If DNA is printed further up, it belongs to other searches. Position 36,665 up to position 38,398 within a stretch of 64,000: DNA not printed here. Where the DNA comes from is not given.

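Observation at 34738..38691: Four genes chained by ATGA overlaps: membrane protein, beta-CASP hydrolase, LOG-family protein, LpxR-like outer-membrane protein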

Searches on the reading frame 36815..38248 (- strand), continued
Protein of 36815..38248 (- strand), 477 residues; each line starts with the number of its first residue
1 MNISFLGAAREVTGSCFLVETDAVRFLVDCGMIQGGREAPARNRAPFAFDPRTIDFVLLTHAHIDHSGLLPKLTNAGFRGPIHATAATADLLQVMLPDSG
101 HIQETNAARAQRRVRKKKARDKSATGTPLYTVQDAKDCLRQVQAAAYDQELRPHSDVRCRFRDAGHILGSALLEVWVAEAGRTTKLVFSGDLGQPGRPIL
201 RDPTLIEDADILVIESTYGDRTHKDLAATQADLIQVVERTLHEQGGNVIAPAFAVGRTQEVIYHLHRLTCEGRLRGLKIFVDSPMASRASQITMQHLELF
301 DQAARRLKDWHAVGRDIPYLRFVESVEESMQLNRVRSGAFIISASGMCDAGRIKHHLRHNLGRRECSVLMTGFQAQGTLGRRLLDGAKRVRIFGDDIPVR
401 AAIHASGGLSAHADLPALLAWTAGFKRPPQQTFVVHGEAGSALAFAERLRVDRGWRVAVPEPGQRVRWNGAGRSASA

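Call 23: get_annotated_region(hit=H1, flank=12000)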
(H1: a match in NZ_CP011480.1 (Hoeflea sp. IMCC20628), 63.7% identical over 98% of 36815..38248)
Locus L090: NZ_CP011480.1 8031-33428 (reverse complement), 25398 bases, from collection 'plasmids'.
description: Hoeflea sp. IMCC20628 plasmid unnamed, complete sequence
organism: Hoeflea sp. IMCC20628 (NCBI taxid 1620421)
taxonomy: Bacteria; Pseudomonadota; Alphaproteobacteria; Hyphomicrobiales; Rhizobiaceae; Hoeflea; Hoeflea sp. IMCC20628
host: -; source: -; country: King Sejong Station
typing (MOB-suite, as given by PLSDB): non-mobilizable; replicon rep_cluster_1623
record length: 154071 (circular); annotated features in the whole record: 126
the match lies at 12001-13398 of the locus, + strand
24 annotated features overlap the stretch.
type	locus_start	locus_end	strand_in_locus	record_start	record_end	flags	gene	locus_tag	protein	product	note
CDS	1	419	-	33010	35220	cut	-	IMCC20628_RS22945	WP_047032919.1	PepSY domain-containing protein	-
CDS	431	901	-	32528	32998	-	-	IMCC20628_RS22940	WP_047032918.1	DUF2271 domain-containing protein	-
CDS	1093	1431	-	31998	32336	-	-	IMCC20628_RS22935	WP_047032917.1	hypothetical protein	-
CDS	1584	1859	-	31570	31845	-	-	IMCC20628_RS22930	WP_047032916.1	PepSY domain-containing protein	-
CDS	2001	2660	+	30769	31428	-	-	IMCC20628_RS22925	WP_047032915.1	response regulator transcription factor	GO:0000160 - phosphorelay signal transduction system [Evidence IEA]; GO:0006355 - regulation of DNA-templated ...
CDS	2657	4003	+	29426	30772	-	-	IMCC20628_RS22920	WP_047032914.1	ATP-binding protein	-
CDS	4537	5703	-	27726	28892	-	-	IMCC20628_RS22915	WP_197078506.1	patatin-like phospholipase family protein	GO:0006629 - lipid metabolic process [Evidence IEA]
CDS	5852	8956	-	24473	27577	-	-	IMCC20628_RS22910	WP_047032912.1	efflux RND transporter permease subunit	GO:0055085 - transmembrane transport [Evidence IEA]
CDS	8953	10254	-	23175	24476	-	-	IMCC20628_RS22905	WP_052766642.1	HlyD family efflux transporter periplasmic adaptor subunit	-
CDS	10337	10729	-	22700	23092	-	-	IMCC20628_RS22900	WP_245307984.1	hypothetical protein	-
CDS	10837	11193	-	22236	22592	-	-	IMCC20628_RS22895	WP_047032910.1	hypothetical protein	-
CDS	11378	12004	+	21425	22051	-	-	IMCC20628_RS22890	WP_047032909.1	TetR/AcrR family transcriptional regulator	GO:0006355 - regulation of DNA-templated transcription [Evidence IEA]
CDS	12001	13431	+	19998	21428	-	-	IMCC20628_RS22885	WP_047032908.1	MBL fold metallo-hydrolase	-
CDS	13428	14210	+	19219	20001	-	-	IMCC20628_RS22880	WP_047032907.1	TIGR00730 family Rossman fold protein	-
CDS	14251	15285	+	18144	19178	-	-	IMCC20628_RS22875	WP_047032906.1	HlyD family efflux transporter periplasmic adaptor subunit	-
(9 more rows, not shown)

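Call 24: get_annotated_region(hit=H17, flank=10000)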
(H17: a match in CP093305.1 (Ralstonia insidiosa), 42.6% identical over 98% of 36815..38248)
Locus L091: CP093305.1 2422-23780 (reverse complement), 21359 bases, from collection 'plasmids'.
description: Ralstonia insidiosa strain 15-1563-3 plasmid pB1901, complete sequence
organism: Ralstonia insidiosa (NCBI taxid 190721)
taxonomy: Bacteria; Pseudomonadota; Betaproteobacteria; Burkholderiales; Burkholderiaceae; Ralstonia; Ralstonia insidiosa
host: -; source: -; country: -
typing (MOB-suite, as given by PLSDB): conjugative; replicon rep_cluster_371; relaxase MOBP; mating-pair formation MPF_F
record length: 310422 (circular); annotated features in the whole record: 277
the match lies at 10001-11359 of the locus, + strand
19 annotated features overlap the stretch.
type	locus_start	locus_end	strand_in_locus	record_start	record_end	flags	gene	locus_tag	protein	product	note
CDS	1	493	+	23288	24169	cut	-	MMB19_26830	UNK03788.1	YgcG family protein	-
CDS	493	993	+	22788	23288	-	-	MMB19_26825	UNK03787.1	TPM domain-containing protein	-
CDS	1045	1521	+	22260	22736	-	-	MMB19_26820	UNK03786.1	hypothetical protein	-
CDS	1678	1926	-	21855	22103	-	-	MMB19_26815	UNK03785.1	hypothetical protein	-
CDS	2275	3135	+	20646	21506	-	ppk2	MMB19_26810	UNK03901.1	polyphosphate kinase 2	-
CDS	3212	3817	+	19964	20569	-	-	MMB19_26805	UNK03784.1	VTT domain-containing protein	-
CDS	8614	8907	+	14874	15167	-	-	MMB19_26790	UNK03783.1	heavy-metal-associated domain-containing protein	-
CDS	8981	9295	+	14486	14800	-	-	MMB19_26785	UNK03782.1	DUF2933 domain-containing protein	-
CDS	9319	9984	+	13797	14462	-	-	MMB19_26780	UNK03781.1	isoprenylcysteine carboxylmethyltransferase family protein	-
CDS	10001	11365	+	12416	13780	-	-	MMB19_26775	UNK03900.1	MBL fold metallo-hydrolase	-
CDS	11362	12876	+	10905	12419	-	-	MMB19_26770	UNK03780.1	thymidine phosphorylase family protein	-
CDS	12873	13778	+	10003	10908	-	-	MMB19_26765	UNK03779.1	ribose-phosphate pyrophosphokinase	-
CDS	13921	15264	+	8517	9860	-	-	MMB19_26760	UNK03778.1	cyclopropane-fatty-acyl-phospholipid synthase family protein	-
CDS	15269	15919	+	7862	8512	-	-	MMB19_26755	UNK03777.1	hypothetical protein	-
CDS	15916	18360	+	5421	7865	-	-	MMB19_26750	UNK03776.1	heavy metal translocating P-type ATPase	-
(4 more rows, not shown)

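Call 34: search_solved_structures(query=window:36815-38248:-, max_evalue=1e-10, show_alignments=1)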
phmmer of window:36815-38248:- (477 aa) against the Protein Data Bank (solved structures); distinct sequences matched with E-value up to 1e-10: 26.
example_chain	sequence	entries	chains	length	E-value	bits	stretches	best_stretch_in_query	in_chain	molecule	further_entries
2dkf_A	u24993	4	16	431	2.7e-82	280.2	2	127-464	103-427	metallo-beta-lactamase superfamily protein | Ribonuclease TTHA0252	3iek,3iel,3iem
3idz_A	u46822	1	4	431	1e-81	278.3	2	127-464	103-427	Ribonuclease TTHA0252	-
3ie0_A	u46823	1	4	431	1.6e-81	277.6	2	127-464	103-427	Ribonuclease TTHA0252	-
3ie2_A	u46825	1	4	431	4.9e-81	276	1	3-464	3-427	Ribonuclease TTHA0252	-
3ie1_A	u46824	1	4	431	6.2e-81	275.7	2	127-464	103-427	Ribonuclease TTHA0252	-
3a4y_A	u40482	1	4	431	6.2e-81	275.7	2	127-464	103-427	Ribonuclease TTHA0252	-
8yhd_H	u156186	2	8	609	1.2e-51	179.2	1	3-461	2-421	a protein | Cas14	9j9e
8yhe_H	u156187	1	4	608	6.1e-51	176.8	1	3-461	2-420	protein structure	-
21bh_H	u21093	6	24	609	3.7e-49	170.9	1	3-461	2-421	a protein | Protein structure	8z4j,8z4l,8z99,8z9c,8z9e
2xr1_A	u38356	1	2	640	1.2e-43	152.8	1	3-446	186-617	CLEAVAGE AND POLYADENYLATION SPECIFICITY FACTOR 100 KD SUBUNIT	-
2ycb_A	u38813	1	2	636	3.3e-41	144.7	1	3-449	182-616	CLEAVAGE AND POLYADENYLATION SPECIFICITY FACTOR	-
3af5_A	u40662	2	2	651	1.4e-40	142.6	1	3-450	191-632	Putative uncharacterized protein PH1404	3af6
9bct_J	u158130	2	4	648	3.5e-40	141.3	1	3-452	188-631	Transcription termination factor FttA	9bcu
7cun_K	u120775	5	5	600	2.3e-33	118.8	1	3-452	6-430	Integrator complex subunit 11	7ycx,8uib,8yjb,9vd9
7pks_k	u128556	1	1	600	2.4e-33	118.8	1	3-452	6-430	Integrator complex subunit 11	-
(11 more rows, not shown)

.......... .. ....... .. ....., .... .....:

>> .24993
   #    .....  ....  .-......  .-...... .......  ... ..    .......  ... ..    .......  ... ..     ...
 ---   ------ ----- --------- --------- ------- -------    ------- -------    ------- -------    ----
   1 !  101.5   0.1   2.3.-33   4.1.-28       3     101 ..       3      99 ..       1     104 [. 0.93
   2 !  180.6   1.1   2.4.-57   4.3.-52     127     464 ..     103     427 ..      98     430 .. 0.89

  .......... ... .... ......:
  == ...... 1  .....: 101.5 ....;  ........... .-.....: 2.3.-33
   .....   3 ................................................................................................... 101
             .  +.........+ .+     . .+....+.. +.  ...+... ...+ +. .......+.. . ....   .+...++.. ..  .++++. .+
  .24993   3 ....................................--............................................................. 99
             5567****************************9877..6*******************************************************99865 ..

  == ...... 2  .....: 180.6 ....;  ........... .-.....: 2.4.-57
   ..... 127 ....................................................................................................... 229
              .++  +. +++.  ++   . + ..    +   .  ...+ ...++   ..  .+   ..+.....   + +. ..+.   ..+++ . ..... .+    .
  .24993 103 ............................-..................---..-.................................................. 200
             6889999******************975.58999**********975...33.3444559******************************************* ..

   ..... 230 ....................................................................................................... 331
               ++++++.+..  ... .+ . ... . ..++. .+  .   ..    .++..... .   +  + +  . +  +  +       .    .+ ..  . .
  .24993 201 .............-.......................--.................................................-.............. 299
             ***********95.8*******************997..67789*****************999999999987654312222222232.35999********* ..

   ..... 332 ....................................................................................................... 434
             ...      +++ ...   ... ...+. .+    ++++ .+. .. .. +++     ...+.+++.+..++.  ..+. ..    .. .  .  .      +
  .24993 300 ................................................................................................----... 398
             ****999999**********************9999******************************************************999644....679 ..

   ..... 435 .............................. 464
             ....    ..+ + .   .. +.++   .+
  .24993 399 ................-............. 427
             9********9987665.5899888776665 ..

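Call 37: search_protein_families(library=padloc, proteins=[window:36815-38248:-], max_evalue=0.001)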
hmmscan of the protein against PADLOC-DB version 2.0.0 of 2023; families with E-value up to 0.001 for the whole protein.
window:36815-38248:- (477 aa): 0 families

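Call 54: search_protein_families(library=pfam, proteins=[L061:8324-9943:+, L065:11768-13741:+, L017:8552-9985:+, L036:9144-9899:+, L008:8054-9763:+, L044:11592-12413:+, L074:8762-9967:+, L055:11639-12631:+, L079:3930-4412:+, L079:739-2214:+], max_evalue=0.0001)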
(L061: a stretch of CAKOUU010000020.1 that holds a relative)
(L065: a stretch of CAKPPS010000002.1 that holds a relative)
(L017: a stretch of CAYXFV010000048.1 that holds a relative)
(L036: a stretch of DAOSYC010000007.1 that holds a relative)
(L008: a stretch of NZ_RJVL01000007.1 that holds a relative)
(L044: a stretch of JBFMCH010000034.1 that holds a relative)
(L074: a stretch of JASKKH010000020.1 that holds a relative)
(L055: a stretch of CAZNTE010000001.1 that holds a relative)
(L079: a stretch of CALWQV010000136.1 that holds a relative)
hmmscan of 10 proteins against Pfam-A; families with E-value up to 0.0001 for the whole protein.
L061:8324-9943:+ (539 aa): 0 families

L065:11768-13741:+ (657 aa): 1 family
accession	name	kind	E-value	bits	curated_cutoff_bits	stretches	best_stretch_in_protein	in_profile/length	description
PF00723.27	Glyco_hydro_15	-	3.8e-15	56.1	22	1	271-642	5-422/427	Glycosyl hydrolases family 15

L017:8552-9985:+ (477 aa): 1 family
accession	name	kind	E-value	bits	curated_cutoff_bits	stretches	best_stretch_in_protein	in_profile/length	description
PF00202.27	Aminotran_3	-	5e-99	332.2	30.5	1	63-468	5-399/403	Aminotransferase class-III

L036:9144-9899:+ (251 aa): 2 families
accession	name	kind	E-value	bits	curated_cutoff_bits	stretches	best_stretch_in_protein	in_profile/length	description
PF00005.33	ABC_tran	-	1.3e-31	110.5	25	1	26-174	1-136/137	ABC transporter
PF13304.12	AAA_21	-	2.3e-07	31.6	27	0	40-97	3-63/304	AAA domain, putative AbiEii toxin, Type IV TA system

L008:8054-9763:+ (569 aa): 1 family
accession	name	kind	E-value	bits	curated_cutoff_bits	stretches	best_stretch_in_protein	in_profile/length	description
PF02321.23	OEP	-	1.5e-42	145.9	22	2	361-539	9-187/187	Outer membrane efflux protein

L044:11592-12413:+ (273 aa): 1 family
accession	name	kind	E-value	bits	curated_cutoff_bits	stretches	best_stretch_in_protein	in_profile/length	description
PF02578.20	Cu-oxidase_4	-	8.8e-87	290.9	22.9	1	31-270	1-238/238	Multi-copper polyphenol oxidoreductase laccase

L074:8762-9967:+ (401 aa): 4 families
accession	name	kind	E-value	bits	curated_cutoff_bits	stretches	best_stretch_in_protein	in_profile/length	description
PF00155.27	Aminotran_1_2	-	3.2e-75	254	19.7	1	34-382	2-360/361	Aminotransferase class I and II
PF00266.25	Aminotran_5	-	2.1e-11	43.9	21.5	1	89-194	56-166/371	Aminotransferase class-V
PF01041.23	DegT_DnrJ_EryC1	-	5.3e-07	29.6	19.8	1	98-206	43-145/360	DegT/DnrJ/EryC1/StrS aminotransferase family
PF01053.26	Cys_Met_Meta_PP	-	6.4e-05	22.1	27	0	98-207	72-174/381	Cys/Met metabolism PLP-dependent enzyme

L055:11639-12631:+ (330 aa): 3 families
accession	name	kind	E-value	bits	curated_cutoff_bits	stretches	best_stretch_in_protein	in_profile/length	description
PF21948.1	LplA-B_cat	-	1.1e-65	221.8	27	1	10-203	1-197/200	Lipoyl protein ligase A/B catalytic domain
PF10437.14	Lip_prot_lig_C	-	3.7e-30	104.1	24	1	244-328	1-85/85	Bacterial lipoate protein ligase C-terminus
PF03099.24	BPL_LplA_LipB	-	1.3e-11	45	21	1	46-154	7-133/133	Biotin/lipoate A/B protein ligase family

L079:3930-4412:+ (160 aa): 1 family
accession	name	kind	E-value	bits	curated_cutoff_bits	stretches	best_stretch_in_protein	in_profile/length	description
PF00075.30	RNase_H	-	4.3e-42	144.1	25.8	1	4-147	4-140/141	RNase H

L079:739-2214:+ (491 aa): 3 families
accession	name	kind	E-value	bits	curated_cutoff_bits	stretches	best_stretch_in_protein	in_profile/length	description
PF09547.16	SpoIVA_ATPase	-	4.3e-116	386.8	26.6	1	1-237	1-237/237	Stage IV sporulation protein A, ATPase domain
PF20438.3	SpoIVA_middle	-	3e-69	233.1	25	1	238-415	1-179/179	Stage IV sporulation protein A, middle domain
PF20439.3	SpoIVA_C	-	2.8e-34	117.5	25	1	416-491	1-76/76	Sporulation stage IV protein A, C-terminal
